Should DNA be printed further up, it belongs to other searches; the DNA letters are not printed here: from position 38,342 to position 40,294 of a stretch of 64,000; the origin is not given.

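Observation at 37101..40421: Signalling operon: UBP zinc finger, a receiver fused to a cysteine-less Grx/TrxR-like flavoprotein, and a cNMP-binding histidine kinase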

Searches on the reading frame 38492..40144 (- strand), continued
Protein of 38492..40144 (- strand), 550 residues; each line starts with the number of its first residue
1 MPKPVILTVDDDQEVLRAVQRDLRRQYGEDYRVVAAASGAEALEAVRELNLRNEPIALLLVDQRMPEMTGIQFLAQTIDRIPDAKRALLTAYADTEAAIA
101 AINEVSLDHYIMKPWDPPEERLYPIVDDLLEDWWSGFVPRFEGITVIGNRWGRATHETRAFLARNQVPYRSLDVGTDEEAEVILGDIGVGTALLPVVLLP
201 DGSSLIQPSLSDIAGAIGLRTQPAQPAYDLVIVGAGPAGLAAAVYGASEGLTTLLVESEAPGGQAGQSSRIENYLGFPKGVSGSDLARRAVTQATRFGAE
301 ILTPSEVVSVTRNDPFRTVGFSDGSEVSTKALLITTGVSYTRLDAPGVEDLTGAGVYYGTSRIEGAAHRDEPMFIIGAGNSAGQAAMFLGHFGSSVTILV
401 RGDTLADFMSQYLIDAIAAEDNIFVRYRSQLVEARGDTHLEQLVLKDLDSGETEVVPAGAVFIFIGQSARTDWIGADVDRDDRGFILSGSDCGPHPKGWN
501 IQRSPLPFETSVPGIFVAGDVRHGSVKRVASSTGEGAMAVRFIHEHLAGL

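Call 33: search_protein_representatives(protein=window:38492-40144:-)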
Query: 550 residues. Proteins with E-value up to 0.001 (for the whole library): 61890; up to 1e-10: 21037; up to 1e-30: 3326. The best 150 are listed.
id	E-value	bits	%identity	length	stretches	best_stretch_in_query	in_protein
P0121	2.6e-195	666.5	55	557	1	1-549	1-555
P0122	8.0e-171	585.7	52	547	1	3-548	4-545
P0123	2.0e-168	577.7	52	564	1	3-547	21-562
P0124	2.8e-167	574.0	52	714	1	1-548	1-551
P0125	9.9e-166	568.9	49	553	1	2-547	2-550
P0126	2.0e-153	528.2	54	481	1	4-455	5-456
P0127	2.0e-143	495.2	44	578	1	3-548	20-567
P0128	4.6e-142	490.7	58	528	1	1-381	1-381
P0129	7.0e-138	476.9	44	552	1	1-548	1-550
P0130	2.1e-137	475.4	45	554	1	2-547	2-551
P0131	1.5e-133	462.7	44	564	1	1-547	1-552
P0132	5.2e-131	454.3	43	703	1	3-549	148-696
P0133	5.2e-130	451.0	42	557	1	1-547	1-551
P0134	1.8e-129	449.2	41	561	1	1-549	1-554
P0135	3.1e-128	445.1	44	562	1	1-548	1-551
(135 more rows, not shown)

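Call 42: predict_structure(alignment_id=A1)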
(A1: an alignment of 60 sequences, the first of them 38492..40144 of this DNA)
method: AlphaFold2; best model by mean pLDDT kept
length: 550 residues; sequences in the alignment: 60
mean_pLDDT: 87.9   pTM: 0.80
mean pLDDT of the five models: 87.9, 86.8, 76.6, 74.6, 73.2
residues with pLDDT >= 90: 307; 70-90: 210; 50-70: 25; < 50: 8
segments of 3 or more residues with pLDDT < 50: 271-278
pLDDT, mean of each block of 10 residues (from residue 1): 88 90 93 94 92 91 91 90 90 76 85 85 93 83 89 89 87 90 89 92 93 93 95 88 95 93 73 48 79 94 93 91 95 81 85 74 81 91 88 95 91 92 96 93 97 96 83 84 89 85 90 91 67 83 93
secondary structure, 60 per line:
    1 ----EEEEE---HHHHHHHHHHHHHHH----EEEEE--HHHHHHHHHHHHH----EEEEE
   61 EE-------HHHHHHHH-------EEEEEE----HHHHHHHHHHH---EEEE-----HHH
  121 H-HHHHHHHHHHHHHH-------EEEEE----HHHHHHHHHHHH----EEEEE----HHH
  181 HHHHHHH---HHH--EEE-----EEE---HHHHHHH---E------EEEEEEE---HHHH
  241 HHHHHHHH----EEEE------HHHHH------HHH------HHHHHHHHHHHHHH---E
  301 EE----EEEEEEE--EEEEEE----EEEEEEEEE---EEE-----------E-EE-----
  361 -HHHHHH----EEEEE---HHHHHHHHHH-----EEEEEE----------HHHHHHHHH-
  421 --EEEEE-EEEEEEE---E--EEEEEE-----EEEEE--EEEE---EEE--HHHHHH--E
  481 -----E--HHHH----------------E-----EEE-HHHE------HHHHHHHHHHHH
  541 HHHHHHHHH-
elements in order: E5-9 H13-27 E32-36 H39-51 E56-62 H70-77 E85-90 H95-105 E109-112 H118-121 H123-136 E144-148 H153-164 E169-173 H178-187 E196-198 E204-206 H210-216 E227-233 H237-248 E253-256 H263-267 H283-296 E300-302 E307-313 E316-321 E326-334 E338-340 H362-367 E372-376 H380-389 E395-400 H411-419 E423-427 E429-435 E442-447 E453-457 E460-463 E467-469 H472-477 H489-492 E515-517 H529-549

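Call 46: fold_search(model_id=the predicted structure, library=pdb)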
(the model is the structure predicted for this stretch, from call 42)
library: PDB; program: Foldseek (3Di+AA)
matches with E <= 10: 1906; with E <= 0.001: 1025
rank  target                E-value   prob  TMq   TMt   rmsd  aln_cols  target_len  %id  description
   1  4o5q                  2.5e-27  1.00  0.38  0.40  23.6       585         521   19  Crystal Structure of the Alkylhydroperoxide Reductase AhpF from Escherichia coli (released 2014-11-05)
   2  4xvg                  3.4e-27  1.00  0.39  0.41  18.0       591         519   20  Crystal structure of Alkylhydroperoxide Reductase Subunit AhpF from Escherichia coli (released 2016-02-24)
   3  7jyp                  6.1e-27  1.00  0.39  0.65   6.7       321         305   30  Structure of thioredoxin reductase from the thermophilic eubacterium Thermosipho africanus TCF52B (released 2021-10-06)
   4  7aaw_B                2.1e-26  1.00  0.38  0.62   7.2       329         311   29  Thioredoxin Reductase from Bacillus cereus (released 2021-09-15)
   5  4gcm_A                3.5e-26  1.00  0.39  0.63   6.7       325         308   31  Crystal structure of a thioredoxine reductase (trxB) from Staphylococcus aureus subsp. aureus Mu50 at 1.80 A resolutio (released 2012-08-29)
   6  5mh4                  7.3e-26  1.00  0.51  0.91   2.6       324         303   30  Crystal Structure of Lactococcus lactis Thioredoxin Reductase (FR conformation) (released 2017-04-12)
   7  3itj_A                8.1e-26  1.00  0.38  0.62   7.2       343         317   31  Crystal structure of Saccharomyces cerevisiae thioredoxin reductase 1 (Trr1) (released 2010-03-31)
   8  4gcm_B                8.6e-26  1.00  0.38  0.63   6.7       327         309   31  Crystal structure of a thioredoxine reductase (trxB) from Staphylococcus aureus subsp. aureus Mu50 at 1.80 A resolutio (released 2012-08-29)
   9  2q7v_A                9.6e-26  1.00  0.39  0.63   7.6       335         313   31  Crystal Structure of Deinococcus Radiodurans Thioredoxin Reductase (released 2008-07-08)
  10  2q7v_B                1.2e-25  1.00  0.39  0.64   7.2       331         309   31  Crystal Structure of Deinococcus Radiodurans Thioredoxin Reductase (released 2008-07-08)
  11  1hyu                  1.2e-25  1.00  0.40  0.42  18.1       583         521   20  CRYSTAL STRUCTURE OF INTACT AHPF (released 2001-02-14)
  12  5uwy                  1.2e-25  1.00  0.38  0.64   7.1       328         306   29  The crystal structure of thioredoxin reductase from Streptococcus pyogenes MGAS5005 (released 2017-03-15)
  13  7aaw_A                1.5e-25  1.00  0.38  0.62   7.1       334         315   29  Thioredoxin Reductase from Bacillus cereus (released 2021-09-15)
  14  8cci                  2.5e-25  1.00  0.39  0.65   6.9       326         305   29  Crystal structure of Mycobacterium smegmatis thioredoxin reductase (released 2023-07-26)
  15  3itj_B                3.1e-25  1.00  0.38  0.62   7.3       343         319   30  Crystal structure of Saccharomyces cerevisiae thioredoxin reductase 1 (Trr1) (released 2010-03-31)
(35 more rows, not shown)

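Call 53: search_protein_families(library=pfam, proteins=[L014:2801-4384:+, L014:4550-5512:+, L026:3359-4702:+, L026:4719-5684:+, L078:3672-5000:+, L078:4712-6055:+, L003:1018-1971:-, L035:7874-9043:+], max_evalue=0.001)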
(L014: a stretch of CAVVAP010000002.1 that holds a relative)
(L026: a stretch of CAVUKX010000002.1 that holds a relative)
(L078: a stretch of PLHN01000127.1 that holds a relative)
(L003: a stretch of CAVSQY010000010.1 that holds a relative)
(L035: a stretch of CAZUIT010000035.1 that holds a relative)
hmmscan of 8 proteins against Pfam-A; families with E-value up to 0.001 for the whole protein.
L014:2801-4384:+ (528 aa): 1 family
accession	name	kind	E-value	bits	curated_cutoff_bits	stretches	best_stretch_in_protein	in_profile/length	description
PF03781.23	FGE-sulfatase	-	3e-50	171.7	23.3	1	260-526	5-254/255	Sulfatase-modifying factor enzyme 1-like domain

L014:4550-5512:+ (321 aa): 1 family
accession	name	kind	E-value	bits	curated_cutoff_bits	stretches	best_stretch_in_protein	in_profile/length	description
PF10017.15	Methyltransf_33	-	1.6e-94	316.8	23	1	13-317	1-301/304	Histidine-specific methyltransferase, SAM-dependent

L026:3359-4702:+ (448 aa): 2 families
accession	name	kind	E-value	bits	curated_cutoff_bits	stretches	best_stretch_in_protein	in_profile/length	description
PF03781.23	FGE-sulfatase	-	1.4e-52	179.3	23.3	1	190-446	5-254/255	Sulfatase-modifying factor enzyme 1-like domain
PF12867.12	DinB_2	-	2e-05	25.5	24.8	1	22-159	2-127/128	DinB superfamily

L026:4719-5684:+ (322 aa): 1 family
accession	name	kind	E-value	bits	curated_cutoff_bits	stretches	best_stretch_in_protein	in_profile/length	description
PF10017.15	Methyltransf_33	-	9.7e-93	311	23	1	15-319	2-302/304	Histidine-specific methyltransferase, SAM-dependent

L078:3672-5000:+ (443 aa): 2 families
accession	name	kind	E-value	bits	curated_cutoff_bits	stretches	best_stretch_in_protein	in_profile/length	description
PF03781.23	FGE-sulfatase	-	6e-46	157.6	23.3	1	183-441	3-254/255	Sulfatase-modifying factor enzyme 1-like domain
PF12867.12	DinB_2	-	9.2e-07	29.8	24.8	1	19-154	3-127/128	DinB superfamily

L078:4712-6055:+ (448 aa): 1 family
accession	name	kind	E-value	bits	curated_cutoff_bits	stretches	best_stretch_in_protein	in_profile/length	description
PF10017.15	Methyltransf_33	-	1.7e-92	310.2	23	1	117-419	1-299/304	Histidine-specific methyltransferase, SAM-dependent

L003:1018-1971:- (317 aa): 3 families
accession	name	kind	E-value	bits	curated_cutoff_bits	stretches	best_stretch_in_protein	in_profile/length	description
PF00106.31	adh_short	-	3.3e-32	112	26.6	1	81-266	2-194/195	short chain dehydrogenase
PF13561.12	adh_short_C2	-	1.3e-25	90.8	27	1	86-270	1-191/236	Enoyl-(Acyl carrier protein) reductase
PF08659.16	KR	-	1.6e-05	25.4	22.6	1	81-233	2-161/180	KR domain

L035:7874-9043:+ (390 aa): 2 families
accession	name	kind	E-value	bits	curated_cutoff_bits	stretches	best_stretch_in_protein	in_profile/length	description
PF03781.23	FGE-sulfatase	-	4.7e-27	95.7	23.3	1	179-309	7-122/255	Sulfatase-modifying factor enzyme 1-like domain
PF12867.12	DinB_2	-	3.5e-09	37.6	24.8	1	5-140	1-126/128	DinB superfamily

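Call 56: find_encoding_contigs(protein=P0005, flank=6000, max_places=1)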
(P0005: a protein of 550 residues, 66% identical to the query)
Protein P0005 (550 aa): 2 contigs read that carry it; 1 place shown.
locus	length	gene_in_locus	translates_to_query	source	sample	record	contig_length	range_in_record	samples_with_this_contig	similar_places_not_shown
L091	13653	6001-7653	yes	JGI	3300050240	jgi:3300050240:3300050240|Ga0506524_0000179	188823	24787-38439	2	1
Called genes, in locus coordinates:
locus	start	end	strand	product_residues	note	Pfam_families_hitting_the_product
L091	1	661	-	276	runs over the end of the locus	PF01149:Fapy_DNA_glyco, PF06831:H2TH, PF06827:zf-FPG_IleRS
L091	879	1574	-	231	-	PF22935:RM44_endonuclase (faint), PF14622:Ribonucleas_3_3, PF00636:Ribonuclease_3, PF00035:dsrm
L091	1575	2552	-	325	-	PF02504:FA_synthesis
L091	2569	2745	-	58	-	PF01783:Ribosomal_L32p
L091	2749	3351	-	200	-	PF02620:YceD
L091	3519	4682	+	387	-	PF01135:PCMT, PF13649:Methyltransf_25 (weak), PF13847:Methyltransf_31 (weak)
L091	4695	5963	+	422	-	PF00211:Guanylate_cyc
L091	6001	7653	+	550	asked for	PF00072:Response_reg, PF01266:DAO (faint), PF01946:Thi4 (faint), PF03486:HI0933_like (faint), PF07992:Pyr_redox_2, PF13738:Pyr_redox_3, PF00070:Pyr_redox (weak)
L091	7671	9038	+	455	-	PF00027:cNMP_binding, PF02518:HATPase_c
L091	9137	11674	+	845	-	PF00211:Guanylate_cyc (weak), PF13424:TPR_12 (faint), PF00931:NB-ARC (weak), PF13401:AAA_22 (weak), PF25872:HTH_77 (weak)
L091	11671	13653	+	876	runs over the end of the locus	PF00211:Guanylate_cyc, PF00931:NB-ARC (weak), PF13401:AAA_22 (weak), PF25872:HTH_77, PF17874:TPR_MalT (weak), PF13424:TPR_12 (weak)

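Call 57: find_encoding_contigs(protein=P0114, flank=6000, max_places=1)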
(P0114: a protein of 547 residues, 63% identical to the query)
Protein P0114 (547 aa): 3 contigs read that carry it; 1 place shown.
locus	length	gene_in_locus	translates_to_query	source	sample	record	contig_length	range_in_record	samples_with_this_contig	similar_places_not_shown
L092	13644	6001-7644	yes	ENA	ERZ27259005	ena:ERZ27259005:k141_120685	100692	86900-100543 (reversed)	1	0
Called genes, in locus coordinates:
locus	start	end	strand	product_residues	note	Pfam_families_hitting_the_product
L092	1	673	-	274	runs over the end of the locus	?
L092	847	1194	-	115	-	PF13470:PIN_3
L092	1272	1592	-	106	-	-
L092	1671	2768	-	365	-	PF26003:Integrase_N_phage, PF14659:Phage_int_SAM_3 (weak), PF00589:Phage_integrase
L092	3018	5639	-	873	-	PF00211:Guanylate_cyc, PF00931:NB-ARC (weak), PF13401:AAA_22 (faint), PF25872:HTH_77, PF13424:TPR_12 (weak)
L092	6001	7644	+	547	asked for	PF00072:Response_reg, PF01946:Thi4 (weak), PF00890:FAD_binding_2 (weak), PF01266:DAO (weak), PF07992:Pyr_redox_2, PF12831:FAD_oxidored (weak), PF13450:NAD_binding_8 (weak), PF13738:Pyr_redox_3, +2 more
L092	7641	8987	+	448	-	PF00027:cNMP_binding, PF02518:HATPase_c, PF14501:HATPase_c_5 (weak)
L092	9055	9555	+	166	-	PF00111:Fer2, PF01799:Fer2_2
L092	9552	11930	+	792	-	PF01315:Ald_Xan_dh_C, PF02738:MoCoBD_1, PF20256:MoCoBD_2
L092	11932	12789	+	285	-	PF00941:FAD_binding_5, PF03450:CO_deh_flav_C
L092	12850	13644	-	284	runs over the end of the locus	PF00582:Usp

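Call 58: find_encoding_contigs(protein=P0002, flank=6000, max_places=1)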
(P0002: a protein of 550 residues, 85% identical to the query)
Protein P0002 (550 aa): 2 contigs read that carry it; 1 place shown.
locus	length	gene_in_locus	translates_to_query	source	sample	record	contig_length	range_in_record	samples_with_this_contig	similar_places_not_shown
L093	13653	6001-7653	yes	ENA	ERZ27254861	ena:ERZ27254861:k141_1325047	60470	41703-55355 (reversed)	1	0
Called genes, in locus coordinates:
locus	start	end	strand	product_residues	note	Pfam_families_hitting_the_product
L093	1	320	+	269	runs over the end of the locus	PF00378:ECH_1, PF16113:ECH_2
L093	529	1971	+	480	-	PF01946:Thi4 (weak), PF00890:FAD_binding_2 (weak), PF01266:DAO (weak), PF01593:Amino_oxidase (weak), PF12831:FAD_oxidored (weak), PF13450:NAD_binding_8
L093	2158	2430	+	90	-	-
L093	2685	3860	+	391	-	-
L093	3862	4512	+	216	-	PF00072:Response_reg, PF00196:GerE, PF08281:Sigma70_r4_2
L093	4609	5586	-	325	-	PF08545:ACP_syn_III, PF08541:ACP_syn_III_C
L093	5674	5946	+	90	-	PF02148:zf-UBP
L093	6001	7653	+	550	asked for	PF00072:Response_reg, PF01266:DAO (faint), PF00890:FAD_binding_2 (faint), PF01134:GIDA (faint), PF07992:Pyr_redox_2, PF12831:FAD_oxidored (weak), PF13738:Pyr_redox_3, PF00070:Pyr_redox (weak), +1 more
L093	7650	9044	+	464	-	PF00027:cNMP_binding, PF02518:HATPase_c, PF14501:HATPase_c_5 (weak)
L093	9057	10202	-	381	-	PF03576:Peptidase_S58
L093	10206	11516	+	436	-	PF00202:Aminotran_3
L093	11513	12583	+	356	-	PF00850:Hist_deacetyl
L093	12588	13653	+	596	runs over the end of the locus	PF10647:Gmad1 (faint), PF26549:Tricorn_N (faint), PF07676:PD40 (faint), PF02129:Peptidase_S15, PF05448:AXE1 (faint), PF01738:DLH (weak), PF20434:BD-FAE, PF00326:Peptidase_S9, +1 more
